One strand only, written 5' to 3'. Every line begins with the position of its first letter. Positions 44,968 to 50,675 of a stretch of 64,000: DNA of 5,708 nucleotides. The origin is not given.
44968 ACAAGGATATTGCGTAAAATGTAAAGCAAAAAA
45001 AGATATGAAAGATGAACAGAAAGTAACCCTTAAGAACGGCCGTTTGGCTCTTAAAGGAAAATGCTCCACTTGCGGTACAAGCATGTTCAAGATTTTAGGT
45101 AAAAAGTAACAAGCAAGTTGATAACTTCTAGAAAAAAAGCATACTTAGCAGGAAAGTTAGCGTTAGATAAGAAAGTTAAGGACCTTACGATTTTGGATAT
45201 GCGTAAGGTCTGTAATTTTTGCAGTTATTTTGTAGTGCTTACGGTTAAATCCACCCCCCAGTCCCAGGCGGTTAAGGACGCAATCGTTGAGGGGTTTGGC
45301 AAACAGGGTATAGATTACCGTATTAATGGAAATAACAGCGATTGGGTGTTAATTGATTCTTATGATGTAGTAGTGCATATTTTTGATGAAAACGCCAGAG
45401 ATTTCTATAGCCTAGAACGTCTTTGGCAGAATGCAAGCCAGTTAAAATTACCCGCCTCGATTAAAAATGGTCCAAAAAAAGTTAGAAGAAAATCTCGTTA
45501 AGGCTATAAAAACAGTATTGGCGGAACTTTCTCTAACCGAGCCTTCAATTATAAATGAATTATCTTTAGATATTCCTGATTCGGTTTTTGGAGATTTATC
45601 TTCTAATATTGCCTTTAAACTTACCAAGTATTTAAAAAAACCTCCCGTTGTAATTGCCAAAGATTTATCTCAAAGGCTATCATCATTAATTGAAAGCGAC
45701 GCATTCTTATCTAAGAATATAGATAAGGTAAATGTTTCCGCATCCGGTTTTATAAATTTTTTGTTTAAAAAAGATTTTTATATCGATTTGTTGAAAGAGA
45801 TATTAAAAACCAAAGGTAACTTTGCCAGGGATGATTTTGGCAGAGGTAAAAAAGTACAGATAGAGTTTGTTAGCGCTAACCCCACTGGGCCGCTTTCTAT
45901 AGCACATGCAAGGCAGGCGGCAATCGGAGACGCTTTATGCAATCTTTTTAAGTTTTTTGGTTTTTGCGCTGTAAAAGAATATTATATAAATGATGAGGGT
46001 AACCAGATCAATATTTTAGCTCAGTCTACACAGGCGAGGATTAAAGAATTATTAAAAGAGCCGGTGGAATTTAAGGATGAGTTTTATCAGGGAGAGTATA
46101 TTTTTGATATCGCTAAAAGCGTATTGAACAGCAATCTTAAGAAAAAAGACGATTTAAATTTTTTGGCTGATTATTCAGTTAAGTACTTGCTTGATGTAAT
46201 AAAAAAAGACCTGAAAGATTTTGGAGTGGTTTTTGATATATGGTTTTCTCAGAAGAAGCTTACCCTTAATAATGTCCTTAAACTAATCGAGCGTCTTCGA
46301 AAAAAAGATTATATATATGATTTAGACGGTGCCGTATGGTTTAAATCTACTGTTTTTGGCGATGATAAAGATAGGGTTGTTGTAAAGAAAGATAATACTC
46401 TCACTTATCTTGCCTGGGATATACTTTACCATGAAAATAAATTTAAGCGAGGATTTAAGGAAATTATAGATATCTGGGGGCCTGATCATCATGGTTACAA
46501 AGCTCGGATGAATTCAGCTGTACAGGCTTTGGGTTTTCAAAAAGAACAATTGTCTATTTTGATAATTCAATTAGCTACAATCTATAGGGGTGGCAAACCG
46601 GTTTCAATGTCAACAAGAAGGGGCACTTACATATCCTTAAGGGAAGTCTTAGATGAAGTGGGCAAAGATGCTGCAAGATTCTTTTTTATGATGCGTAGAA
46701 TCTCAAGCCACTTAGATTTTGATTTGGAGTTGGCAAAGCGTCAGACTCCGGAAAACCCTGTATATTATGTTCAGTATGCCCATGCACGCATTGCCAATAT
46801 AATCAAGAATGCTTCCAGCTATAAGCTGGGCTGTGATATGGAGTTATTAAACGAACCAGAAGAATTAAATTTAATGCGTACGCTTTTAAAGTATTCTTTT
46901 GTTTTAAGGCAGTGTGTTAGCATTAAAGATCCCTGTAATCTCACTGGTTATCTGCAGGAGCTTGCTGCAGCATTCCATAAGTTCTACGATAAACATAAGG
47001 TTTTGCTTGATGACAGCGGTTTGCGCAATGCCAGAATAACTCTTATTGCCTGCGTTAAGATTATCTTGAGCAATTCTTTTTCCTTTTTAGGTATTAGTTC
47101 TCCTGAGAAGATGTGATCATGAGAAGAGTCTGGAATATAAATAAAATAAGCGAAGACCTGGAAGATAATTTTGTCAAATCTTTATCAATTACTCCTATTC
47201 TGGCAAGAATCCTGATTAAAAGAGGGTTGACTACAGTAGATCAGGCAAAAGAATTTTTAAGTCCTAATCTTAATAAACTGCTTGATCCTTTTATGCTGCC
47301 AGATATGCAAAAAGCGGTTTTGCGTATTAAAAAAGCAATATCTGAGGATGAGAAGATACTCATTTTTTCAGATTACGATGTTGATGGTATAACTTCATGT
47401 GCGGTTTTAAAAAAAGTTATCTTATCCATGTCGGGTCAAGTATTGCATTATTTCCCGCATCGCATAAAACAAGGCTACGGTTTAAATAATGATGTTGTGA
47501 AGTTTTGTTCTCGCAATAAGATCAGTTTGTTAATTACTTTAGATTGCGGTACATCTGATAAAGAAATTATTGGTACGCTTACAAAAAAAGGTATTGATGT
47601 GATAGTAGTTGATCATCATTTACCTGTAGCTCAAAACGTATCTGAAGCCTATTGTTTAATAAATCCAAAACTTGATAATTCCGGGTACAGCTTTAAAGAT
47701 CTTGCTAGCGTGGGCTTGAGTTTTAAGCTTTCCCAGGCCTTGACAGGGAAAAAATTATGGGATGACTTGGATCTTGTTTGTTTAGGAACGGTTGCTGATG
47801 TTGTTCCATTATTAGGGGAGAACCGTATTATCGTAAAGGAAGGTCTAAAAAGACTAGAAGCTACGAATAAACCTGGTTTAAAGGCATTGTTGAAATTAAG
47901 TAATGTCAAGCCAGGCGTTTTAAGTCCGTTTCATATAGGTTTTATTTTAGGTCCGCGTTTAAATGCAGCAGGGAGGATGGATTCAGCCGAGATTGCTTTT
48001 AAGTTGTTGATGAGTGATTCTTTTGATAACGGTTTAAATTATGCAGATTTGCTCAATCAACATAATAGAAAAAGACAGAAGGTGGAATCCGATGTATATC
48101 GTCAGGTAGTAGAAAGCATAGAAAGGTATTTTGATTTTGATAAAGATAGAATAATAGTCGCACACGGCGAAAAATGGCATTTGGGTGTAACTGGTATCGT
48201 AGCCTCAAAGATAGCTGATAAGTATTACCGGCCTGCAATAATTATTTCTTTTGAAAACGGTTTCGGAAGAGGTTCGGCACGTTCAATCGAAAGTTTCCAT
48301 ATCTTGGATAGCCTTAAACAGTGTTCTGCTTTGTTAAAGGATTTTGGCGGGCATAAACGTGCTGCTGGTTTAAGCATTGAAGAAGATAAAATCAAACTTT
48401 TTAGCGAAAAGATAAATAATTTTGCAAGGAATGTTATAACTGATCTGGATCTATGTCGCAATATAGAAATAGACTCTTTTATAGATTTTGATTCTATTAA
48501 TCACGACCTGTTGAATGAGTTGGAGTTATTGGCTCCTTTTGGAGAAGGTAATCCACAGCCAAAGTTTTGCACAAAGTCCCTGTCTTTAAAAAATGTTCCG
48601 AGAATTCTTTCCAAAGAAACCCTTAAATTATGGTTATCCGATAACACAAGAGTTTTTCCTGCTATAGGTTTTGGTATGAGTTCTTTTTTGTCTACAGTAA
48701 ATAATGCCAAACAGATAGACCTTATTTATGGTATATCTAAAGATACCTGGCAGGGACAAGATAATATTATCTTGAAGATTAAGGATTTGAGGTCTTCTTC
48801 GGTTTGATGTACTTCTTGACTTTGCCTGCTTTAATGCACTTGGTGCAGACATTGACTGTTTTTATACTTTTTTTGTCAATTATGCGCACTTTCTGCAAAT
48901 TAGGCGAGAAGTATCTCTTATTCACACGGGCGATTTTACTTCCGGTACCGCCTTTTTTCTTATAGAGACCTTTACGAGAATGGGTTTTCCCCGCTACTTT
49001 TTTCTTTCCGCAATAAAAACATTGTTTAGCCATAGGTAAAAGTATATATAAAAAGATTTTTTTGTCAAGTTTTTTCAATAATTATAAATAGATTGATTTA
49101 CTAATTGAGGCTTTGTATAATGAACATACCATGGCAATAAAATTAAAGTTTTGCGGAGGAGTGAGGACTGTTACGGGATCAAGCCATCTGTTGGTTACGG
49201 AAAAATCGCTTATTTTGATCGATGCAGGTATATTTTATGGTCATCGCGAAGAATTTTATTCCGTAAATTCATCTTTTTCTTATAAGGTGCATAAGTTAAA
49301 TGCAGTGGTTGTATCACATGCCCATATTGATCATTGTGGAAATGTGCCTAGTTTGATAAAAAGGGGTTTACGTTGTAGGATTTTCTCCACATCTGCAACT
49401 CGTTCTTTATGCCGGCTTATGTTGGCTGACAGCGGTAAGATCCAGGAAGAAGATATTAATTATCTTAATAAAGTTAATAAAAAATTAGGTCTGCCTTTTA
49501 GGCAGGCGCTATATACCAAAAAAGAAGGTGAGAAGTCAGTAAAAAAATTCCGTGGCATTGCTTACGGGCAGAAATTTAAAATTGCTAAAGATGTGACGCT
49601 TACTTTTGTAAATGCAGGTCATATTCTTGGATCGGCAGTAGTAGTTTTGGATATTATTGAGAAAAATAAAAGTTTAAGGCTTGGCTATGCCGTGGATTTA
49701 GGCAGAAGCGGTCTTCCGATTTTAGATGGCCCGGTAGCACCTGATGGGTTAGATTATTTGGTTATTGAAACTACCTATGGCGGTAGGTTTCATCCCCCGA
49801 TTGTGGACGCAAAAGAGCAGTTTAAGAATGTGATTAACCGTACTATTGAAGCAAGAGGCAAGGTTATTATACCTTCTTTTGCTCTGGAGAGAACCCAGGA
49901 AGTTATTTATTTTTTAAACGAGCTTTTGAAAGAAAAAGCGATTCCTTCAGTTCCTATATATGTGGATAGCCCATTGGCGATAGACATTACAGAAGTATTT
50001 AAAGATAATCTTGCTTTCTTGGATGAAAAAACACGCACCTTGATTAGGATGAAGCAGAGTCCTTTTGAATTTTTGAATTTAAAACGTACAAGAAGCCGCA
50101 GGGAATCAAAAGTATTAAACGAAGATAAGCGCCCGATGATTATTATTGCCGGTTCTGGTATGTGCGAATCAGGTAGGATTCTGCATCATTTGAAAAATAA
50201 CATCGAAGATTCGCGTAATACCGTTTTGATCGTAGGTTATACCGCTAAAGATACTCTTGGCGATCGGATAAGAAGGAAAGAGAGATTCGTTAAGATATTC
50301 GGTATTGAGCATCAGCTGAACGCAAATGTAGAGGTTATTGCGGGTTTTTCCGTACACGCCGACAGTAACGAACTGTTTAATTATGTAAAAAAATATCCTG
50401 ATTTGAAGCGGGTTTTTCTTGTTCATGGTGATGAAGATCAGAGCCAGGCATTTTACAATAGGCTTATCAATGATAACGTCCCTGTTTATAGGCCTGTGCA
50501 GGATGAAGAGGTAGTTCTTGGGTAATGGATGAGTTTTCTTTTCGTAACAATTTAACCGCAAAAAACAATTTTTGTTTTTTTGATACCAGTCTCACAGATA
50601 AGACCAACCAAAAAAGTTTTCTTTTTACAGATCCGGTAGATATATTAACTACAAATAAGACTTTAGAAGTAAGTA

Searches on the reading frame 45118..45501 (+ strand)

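Call 23: search_protein_families(library=pfam, proteins=[window:45118-45501:+], max_evalue=0.00001)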
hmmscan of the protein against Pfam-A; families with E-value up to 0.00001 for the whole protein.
window:45118-45501:+ (127 aa): 1 family
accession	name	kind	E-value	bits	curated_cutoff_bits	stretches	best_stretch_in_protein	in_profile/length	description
PF02410.21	RsfS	-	3.2e-26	91.8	21.6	1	13-103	5-98/98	Ribosomal silencing factor during starvation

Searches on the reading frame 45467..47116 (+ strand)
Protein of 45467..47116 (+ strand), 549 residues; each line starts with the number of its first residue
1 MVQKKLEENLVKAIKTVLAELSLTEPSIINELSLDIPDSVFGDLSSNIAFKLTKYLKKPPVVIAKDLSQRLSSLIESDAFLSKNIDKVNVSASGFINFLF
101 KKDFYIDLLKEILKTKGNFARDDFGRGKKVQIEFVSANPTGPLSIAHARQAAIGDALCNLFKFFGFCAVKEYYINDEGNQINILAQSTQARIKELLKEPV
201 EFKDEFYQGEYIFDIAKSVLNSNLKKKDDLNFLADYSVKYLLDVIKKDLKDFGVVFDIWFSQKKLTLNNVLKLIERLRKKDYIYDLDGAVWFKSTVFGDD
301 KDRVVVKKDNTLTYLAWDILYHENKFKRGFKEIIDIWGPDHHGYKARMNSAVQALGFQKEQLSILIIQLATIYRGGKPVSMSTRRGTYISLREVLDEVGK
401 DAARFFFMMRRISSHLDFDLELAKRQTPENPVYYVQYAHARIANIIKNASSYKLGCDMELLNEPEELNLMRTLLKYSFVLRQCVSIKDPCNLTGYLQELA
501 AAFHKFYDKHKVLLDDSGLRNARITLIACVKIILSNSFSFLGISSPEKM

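Call 23: search_protein_families(library=pfam, proteins=[window:45467-47116:+], max_evalue=0.00001)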
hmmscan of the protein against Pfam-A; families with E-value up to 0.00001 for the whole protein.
window:45467-47116:+ (549 aa): 3 families
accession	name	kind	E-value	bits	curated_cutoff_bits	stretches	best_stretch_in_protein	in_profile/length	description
PF05746.21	DALR_1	-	7e-30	104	22.3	1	435-549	1-117/117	DALR anticodon binding domain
PF00750.26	tRNA-synt_1d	-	2.5e-21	76.5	23.3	1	110-403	3-303/349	tRNA synthetases class I (R), catalytic domain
PF03485.21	Arg_tRNA_synt_N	-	5.7e-13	49.7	21.5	1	9-99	2-84/85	Arginyl tRNA synthetase N terminal domain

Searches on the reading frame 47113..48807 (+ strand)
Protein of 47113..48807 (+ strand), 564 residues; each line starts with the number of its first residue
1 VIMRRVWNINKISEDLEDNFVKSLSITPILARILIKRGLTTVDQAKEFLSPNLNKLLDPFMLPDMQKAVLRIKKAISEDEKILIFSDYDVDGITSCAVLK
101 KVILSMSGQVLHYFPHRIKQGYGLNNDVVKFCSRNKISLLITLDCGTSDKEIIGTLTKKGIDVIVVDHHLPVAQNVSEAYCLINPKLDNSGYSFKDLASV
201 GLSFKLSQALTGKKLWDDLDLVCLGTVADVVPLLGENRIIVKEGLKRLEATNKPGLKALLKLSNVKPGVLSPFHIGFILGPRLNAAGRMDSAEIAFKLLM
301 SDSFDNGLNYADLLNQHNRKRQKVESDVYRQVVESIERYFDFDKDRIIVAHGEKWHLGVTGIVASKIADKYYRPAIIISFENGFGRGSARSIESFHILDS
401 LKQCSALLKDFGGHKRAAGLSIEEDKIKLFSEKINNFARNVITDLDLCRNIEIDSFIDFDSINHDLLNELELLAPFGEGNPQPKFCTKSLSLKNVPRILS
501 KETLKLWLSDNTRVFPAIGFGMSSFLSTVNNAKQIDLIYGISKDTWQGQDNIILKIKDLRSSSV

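Call 23: search_protein_families(library=pfam, proteins=[window:47113-48807:+], max_evalue=0.00001)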
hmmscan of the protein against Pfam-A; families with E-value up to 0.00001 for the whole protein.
window:47113-48807:+ (564 aa): 3 families
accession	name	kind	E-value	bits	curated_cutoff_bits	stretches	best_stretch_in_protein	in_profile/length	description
PF17768.7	RecJ_OB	-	8.4e-25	87.4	27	1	453-558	1-107/107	RecJ OB domain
PF01368.27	DHH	-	2.3e-19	70.3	28.1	1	81-226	1-125/125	DHH family, N-terminal domain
PF02272.25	DHHA1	-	5.1e-15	56.2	25.9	1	346-439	3-101/102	DHHA1 domain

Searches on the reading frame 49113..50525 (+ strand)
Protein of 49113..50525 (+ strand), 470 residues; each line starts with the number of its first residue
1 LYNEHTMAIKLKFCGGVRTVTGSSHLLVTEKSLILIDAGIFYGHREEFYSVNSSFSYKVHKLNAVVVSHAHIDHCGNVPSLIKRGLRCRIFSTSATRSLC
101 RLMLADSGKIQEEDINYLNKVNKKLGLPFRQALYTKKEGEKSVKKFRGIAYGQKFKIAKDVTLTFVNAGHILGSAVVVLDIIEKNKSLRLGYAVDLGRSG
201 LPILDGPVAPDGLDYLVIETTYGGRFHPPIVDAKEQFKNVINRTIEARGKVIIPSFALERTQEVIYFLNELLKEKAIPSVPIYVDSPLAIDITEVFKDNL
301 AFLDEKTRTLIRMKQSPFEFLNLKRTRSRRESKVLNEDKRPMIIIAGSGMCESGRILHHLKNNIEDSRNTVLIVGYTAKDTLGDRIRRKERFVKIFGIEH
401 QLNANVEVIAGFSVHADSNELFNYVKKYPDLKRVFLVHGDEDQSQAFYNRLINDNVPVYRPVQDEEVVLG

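Call 23: search_protein_families(library=pfam, proteins=[window:49113-50525:+], max_evalue=0.00001)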
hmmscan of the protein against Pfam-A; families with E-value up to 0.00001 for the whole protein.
window:49113-50525:+ (470 aa): 5 families
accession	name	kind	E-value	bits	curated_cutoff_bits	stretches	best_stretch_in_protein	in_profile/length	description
PF10996.14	Beta-Casp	-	3.7e-40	137.6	27.7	1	261-386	1-120/120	Beta-Casp domain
PF07521.17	RMMBL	-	7.3e-12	45.5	21.6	1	401-459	3-61/63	Zn-dependent metallo-hydrolase RNA specificity domain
PF16661.11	Lactamase_B_6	-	2.7e-10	40.4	27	1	27-179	2-149/193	Metallo-beta-lactamase superfamily domain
PF00753.33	Lactamase_B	-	4e-09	37.1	22.7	1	21-84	5-66/196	Metallo-beta-lactamase superfamily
PF12706.13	Lactamase_B_2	-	2e-07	31.3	27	1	34-97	3-67/200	Beta-lactamase superfamily domain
